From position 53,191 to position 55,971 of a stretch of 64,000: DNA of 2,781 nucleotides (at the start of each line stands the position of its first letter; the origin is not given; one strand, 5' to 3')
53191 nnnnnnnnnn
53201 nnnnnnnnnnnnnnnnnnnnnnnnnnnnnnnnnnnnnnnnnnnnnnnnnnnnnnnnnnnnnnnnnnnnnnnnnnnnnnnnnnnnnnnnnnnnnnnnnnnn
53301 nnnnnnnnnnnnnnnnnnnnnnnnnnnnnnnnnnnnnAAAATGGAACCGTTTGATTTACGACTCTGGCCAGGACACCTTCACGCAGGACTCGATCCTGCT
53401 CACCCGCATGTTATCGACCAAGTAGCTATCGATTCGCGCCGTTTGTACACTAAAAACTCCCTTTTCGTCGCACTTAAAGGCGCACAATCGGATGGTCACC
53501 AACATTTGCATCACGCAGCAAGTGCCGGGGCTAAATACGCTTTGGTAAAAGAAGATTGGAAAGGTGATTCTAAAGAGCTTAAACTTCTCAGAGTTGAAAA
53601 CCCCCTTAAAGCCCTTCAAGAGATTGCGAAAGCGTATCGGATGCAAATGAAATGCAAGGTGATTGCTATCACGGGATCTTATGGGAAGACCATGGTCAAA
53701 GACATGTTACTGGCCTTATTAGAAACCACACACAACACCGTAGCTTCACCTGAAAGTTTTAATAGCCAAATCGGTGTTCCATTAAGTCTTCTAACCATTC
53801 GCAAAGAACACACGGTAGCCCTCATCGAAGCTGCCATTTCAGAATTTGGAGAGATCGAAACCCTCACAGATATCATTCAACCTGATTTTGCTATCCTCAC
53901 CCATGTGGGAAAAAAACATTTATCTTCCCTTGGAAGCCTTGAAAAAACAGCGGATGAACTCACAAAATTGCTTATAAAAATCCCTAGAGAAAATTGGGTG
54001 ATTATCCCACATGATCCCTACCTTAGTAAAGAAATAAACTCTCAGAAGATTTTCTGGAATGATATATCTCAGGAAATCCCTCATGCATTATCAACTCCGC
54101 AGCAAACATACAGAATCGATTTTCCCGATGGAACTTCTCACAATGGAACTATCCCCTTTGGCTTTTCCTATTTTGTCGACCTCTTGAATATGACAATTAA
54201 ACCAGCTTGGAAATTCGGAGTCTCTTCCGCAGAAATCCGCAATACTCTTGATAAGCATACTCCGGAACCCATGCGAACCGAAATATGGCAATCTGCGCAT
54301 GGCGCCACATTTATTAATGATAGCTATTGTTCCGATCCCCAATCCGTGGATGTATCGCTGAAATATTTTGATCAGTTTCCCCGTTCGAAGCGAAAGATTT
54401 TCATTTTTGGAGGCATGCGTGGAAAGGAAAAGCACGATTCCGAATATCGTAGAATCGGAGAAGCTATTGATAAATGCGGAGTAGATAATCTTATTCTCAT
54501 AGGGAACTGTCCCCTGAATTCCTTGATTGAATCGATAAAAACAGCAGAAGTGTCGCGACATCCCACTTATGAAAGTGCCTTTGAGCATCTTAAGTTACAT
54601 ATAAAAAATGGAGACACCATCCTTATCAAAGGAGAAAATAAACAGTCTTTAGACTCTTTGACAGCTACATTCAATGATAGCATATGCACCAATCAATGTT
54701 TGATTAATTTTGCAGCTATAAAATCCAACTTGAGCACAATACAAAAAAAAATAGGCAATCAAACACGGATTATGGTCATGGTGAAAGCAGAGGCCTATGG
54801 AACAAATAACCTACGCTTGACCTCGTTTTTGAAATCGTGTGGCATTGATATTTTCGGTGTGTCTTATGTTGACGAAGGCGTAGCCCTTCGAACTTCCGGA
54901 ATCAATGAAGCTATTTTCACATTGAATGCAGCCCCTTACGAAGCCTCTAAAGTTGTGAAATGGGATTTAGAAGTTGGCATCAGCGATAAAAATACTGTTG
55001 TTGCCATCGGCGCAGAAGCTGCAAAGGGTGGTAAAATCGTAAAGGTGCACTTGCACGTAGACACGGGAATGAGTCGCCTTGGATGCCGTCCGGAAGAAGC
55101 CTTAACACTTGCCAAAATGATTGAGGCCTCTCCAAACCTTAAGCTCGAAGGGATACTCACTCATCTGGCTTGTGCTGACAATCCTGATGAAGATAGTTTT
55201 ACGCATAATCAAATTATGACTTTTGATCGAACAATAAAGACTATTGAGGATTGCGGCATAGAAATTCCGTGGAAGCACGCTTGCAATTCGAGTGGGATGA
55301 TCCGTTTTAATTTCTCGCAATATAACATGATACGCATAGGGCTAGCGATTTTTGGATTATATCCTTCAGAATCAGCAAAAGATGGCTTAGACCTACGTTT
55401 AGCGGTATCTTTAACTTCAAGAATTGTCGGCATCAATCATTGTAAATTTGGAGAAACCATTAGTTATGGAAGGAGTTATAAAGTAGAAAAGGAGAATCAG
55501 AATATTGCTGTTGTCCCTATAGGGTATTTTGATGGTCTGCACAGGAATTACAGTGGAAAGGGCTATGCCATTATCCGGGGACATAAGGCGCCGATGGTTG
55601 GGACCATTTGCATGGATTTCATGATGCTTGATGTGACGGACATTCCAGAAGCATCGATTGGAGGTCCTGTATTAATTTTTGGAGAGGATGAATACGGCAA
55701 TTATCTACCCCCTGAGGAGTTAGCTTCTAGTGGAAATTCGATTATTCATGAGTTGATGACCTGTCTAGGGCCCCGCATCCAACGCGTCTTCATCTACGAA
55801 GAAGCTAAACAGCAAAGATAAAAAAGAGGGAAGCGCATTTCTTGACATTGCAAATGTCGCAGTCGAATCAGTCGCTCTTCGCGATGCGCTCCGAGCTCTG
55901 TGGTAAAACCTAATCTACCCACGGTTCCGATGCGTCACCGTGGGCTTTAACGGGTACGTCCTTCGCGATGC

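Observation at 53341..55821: MurF-like ligase fused in-frame to alanine racemase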

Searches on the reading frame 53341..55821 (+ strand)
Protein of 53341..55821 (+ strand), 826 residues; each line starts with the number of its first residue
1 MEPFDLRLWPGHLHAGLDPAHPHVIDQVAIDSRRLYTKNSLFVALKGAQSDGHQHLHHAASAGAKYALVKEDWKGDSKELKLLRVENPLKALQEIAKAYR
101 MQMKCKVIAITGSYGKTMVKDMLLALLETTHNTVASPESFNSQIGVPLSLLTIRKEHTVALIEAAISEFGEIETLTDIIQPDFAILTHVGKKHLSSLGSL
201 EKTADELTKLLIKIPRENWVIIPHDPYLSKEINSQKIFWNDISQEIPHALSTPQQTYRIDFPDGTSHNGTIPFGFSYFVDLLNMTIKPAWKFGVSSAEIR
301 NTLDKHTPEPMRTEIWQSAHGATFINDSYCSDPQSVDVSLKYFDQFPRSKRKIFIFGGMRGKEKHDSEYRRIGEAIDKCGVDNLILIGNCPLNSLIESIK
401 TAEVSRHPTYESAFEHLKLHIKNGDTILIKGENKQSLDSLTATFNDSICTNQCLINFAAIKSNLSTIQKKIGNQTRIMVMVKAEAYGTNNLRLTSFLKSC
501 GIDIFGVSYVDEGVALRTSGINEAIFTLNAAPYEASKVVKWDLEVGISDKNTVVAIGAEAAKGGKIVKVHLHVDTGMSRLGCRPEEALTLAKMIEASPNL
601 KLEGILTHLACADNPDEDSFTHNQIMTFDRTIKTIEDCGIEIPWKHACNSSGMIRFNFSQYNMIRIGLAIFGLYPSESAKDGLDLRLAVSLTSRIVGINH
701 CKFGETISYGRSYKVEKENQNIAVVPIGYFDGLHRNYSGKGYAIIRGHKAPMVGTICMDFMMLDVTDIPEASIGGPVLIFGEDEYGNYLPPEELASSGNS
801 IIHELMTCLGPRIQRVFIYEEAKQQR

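Call 3: search_protein_families(library=pfam, proteins=[window:53341-55821:+], max_evalue=0.01)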
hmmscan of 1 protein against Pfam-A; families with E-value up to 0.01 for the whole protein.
window:53341-55821:+ (826 aa): 5 families
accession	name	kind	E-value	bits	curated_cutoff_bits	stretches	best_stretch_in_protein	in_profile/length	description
PF01168.26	Ala_racemase_N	-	2.9e-60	204.1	24.1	1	455-675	1-220/220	Alanine racemase, N-terminal domain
PF00842.27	Ala_racemase_C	-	5.7e-36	123.3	25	1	688-816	1-126/127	Alanine racemase, C-terminal domain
PF08245.18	Mur_ligase_M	-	2.5e-20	73.7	24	1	110-232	1-131/200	Mur ligase middle domain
PF02875.26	Mur_ligase_C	-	3.4e-13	51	28.4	1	311-432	1-126/127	Mur ligase, glutamate ligase domain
PF01225.30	Mur_ligase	-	0.00042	21.1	21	1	25-100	2-95/95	Mur ligase family, catalytic domain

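Call 4: search_protein_families(library=ncbifam, proteins=[window:53341-55821:+], max_evalue=0.01)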
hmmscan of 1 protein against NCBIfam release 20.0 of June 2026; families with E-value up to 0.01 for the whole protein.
window:53341-55821:+ (826 aa): 30 families (the best 25 are shown)
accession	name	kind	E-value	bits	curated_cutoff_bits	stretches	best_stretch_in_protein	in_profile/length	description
NF008897.0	PRK11930.1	equivalog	8e-245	814.7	804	1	4-820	3-822/822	bifunctional UDP-N-acetylmuramoyl-tripeptide:D-alanyl-D-alanine ligase/alanine racemase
TIGR00492.1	alr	equivalog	1.9e-92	310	168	1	454-818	6-368/369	alanine racemase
NF033131.1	vanT-G-Cterm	exception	1.8e-85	287.1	460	1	455-816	7-367/368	serine racemase VanT catalytic subunit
TIGR01143.1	murF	subfamily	1.2e-79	268.2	288.6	1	30-443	1-417/418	UDP-N-acetylmuramoyl-tripeptide--D-alanyl-D-alanine ligase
NF008896.0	PRK11929.1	equivalog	2.8e-70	237.3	1023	1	23-445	525-957/965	bifunctional UDP-N-acetylmuramoyl-L-alanyl-D-glutamate--2,6-diaminopimelate ligase MurE/UDP-N-acetylmuramoyl-tripeptide--D-alanyl-D-alanine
NF033132.1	vanT-CELN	equivalog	9.1e-58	196.2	900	1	456-814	345-694/697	membrane-bound serine racemase VanT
NF033133.1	vanT-L-cat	exception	1.1e-46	159.7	750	1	460-813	17-361/366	serine racemase VanT-L catalytic subunit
NF010693.0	PRK14093.1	equivalog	4.4e-44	150.9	544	2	17-212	20-215/479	UDP-N-acetylmuramoylalanyl-D-glutamyl-2,6-diaminopimelate--D-alanyl-D-alanine ligase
NF002970.2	PRK03646.1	exception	3.8e-42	144.6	600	1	454-814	8-352/356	catabolic alanine racemase DadX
NF008041.0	PRK10773.1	equivalog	1.2e-41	142.9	551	1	22-440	21-443/453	UDP-N-acetylmuramoyl-tripeptide--D-alanyl-D-alanine ligase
NF000791.0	PRK00053.2-2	equivalog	9.4e-41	140.1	218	1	454-817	5-339/340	alanine racemase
NF000792.0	PRK00053.2-3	equivalog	2.4e-38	132.2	384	1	447-818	2-359/360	alanine racemase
NF009879.0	PRK13340.1-4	subfamily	3.5e-37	128.2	434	1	455-816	46-403/406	alanine racemase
NF001126.0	PRK00139.1-4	equivalog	3.6e-18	65.4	373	1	24-135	22-134/486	UDP-N-acetylmuramoyl-L-alanyl-D-glutamate--2,6-diaminopimelate ligase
NF001124.0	PRK00139.1-2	equivalog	1.8e-17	63.2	476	1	20-135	23-139/500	UDP-N-acetylmuramoyl-L-alanyl-D-glutamate--2,6-diaminopimelate ligase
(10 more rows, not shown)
